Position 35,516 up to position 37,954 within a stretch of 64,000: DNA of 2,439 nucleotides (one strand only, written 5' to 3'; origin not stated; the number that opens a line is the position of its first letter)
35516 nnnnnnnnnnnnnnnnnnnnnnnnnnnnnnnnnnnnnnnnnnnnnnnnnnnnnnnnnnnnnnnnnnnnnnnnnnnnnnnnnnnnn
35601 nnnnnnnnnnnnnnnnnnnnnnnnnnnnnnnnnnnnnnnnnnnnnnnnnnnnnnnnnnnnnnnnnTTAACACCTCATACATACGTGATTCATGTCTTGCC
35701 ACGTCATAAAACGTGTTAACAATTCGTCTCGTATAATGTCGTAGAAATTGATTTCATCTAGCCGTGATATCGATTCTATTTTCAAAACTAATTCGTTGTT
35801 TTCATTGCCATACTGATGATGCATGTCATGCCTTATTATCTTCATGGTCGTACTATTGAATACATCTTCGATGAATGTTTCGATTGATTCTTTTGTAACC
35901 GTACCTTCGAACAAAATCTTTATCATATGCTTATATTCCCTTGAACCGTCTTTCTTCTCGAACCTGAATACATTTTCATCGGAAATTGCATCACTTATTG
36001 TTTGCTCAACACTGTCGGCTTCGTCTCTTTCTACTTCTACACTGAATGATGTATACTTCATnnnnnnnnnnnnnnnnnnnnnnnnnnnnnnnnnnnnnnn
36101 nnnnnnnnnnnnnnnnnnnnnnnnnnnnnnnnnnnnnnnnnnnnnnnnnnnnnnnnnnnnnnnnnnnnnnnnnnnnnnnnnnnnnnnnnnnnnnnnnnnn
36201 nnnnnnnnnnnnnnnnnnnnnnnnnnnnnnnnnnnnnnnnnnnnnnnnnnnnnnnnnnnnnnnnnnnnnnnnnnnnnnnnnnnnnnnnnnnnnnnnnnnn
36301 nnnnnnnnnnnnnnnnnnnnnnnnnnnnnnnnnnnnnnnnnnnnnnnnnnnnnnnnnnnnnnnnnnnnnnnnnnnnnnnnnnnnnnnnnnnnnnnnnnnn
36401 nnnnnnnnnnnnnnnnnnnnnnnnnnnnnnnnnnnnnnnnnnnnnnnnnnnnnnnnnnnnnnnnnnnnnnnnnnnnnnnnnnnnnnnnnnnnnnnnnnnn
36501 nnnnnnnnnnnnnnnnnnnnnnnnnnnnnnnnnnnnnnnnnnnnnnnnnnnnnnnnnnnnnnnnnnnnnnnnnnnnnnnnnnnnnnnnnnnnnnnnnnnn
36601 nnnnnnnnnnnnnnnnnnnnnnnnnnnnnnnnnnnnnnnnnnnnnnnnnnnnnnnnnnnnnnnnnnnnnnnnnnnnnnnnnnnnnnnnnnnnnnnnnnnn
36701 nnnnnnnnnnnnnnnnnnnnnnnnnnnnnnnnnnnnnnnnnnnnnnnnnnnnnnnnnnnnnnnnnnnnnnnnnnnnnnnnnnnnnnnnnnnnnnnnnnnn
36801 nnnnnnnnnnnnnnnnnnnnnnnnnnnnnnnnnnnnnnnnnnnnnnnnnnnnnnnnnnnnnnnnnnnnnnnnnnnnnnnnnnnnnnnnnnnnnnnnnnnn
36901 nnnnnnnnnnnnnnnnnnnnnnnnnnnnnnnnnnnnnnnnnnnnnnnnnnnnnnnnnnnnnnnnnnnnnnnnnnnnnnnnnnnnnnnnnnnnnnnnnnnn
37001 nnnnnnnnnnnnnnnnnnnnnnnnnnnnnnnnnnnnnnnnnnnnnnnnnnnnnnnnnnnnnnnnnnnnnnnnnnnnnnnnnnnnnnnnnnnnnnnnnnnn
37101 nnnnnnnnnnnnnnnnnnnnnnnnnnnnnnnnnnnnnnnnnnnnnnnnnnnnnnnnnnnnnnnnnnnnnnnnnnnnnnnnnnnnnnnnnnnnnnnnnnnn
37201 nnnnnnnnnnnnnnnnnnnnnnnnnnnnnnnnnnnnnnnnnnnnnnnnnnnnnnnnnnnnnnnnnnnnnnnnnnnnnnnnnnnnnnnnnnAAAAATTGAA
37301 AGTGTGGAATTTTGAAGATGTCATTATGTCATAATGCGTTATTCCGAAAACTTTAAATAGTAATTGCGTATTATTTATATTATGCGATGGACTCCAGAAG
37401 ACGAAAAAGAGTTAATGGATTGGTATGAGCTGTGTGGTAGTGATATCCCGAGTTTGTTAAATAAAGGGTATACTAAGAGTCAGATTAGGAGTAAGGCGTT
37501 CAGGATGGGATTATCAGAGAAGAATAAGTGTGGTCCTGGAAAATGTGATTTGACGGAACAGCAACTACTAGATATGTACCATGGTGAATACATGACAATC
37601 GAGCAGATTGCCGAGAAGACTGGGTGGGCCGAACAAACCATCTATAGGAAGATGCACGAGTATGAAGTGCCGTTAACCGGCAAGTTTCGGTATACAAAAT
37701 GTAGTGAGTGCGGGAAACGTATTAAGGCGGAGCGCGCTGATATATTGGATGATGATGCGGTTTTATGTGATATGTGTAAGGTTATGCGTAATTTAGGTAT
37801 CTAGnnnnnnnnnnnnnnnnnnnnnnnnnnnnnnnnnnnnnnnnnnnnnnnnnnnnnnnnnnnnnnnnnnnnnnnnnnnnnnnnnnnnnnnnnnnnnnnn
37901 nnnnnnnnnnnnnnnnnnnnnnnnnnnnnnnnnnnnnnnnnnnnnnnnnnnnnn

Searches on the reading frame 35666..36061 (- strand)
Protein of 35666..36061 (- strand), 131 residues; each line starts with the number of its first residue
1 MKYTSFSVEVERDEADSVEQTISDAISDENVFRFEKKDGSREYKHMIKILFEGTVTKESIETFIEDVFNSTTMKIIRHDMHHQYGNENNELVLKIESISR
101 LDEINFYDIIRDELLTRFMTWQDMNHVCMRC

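Call 12: search_protein_families(library=pfam, proteins=[window:35666-36061:-], max_evalue=0.01)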
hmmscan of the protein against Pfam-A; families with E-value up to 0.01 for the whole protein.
window:35666-36061:- (131 aa): 0 families

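Call 13: search_protein_families(library=phrogs, proteins=[window:35666-36061:-], max_evalue=0.01)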
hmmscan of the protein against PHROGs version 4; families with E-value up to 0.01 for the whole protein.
window:35666-36061:- (131 aa): 1 family
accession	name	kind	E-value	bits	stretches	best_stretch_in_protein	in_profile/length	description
phrog_15275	-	unknown function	0.0028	18.3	1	29-91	38-95/223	-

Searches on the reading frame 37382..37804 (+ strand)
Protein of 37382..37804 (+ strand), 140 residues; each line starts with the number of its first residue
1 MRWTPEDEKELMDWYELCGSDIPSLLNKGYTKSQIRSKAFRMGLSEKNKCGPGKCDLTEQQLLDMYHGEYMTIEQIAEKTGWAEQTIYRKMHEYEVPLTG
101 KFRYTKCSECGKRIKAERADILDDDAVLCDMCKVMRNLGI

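Call 66: search_protein_families(library=pfam, proteins=[window:37382-37804:+], max_evalue=0.01)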
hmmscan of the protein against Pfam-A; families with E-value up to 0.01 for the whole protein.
window:37382-37804:+ (140 aa): 6 families
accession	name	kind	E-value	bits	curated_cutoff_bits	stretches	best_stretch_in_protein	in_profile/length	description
PF02796.21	HTH_7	-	2e-05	25.1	23.8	1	58-92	7-43/45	Helix-turn-helix domain of resolvase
PF18024.7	HTH_50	-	0.00054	20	27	1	54-96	7-49/50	Helix-turn-helix domain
PF00249.37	Myb_DNA-binding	-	0.0018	18.8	24.4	1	1-38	2-41/46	Myb-like DNA-binding domain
PF08281.18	Sigma70_r4_2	-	0.0024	17.9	25.7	1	59-92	15-48/54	Sigma-70, region 4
PF14493.12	HTH_40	-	0.0047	17.6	27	0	59-93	2-35/89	Helix-turn-helix domain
PF14446.12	Prok-RING_1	-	0.0078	16.6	29.1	0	105-133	5-27/54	Prokaryotic RING finger family 1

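Call 67: find_homologous_proteins(query=window:37382-37804:+, max_evalue=0.001)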
Query window:37382-37804:+ (140 aa): 2 proteins with E <= 0.001 among 6 candidates.
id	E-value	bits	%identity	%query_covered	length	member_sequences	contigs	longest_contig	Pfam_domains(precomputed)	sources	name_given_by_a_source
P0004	2.4e-92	324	100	100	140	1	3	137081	PF02796.22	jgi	-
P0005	8.8e-57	209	66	100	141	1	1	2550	-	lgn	-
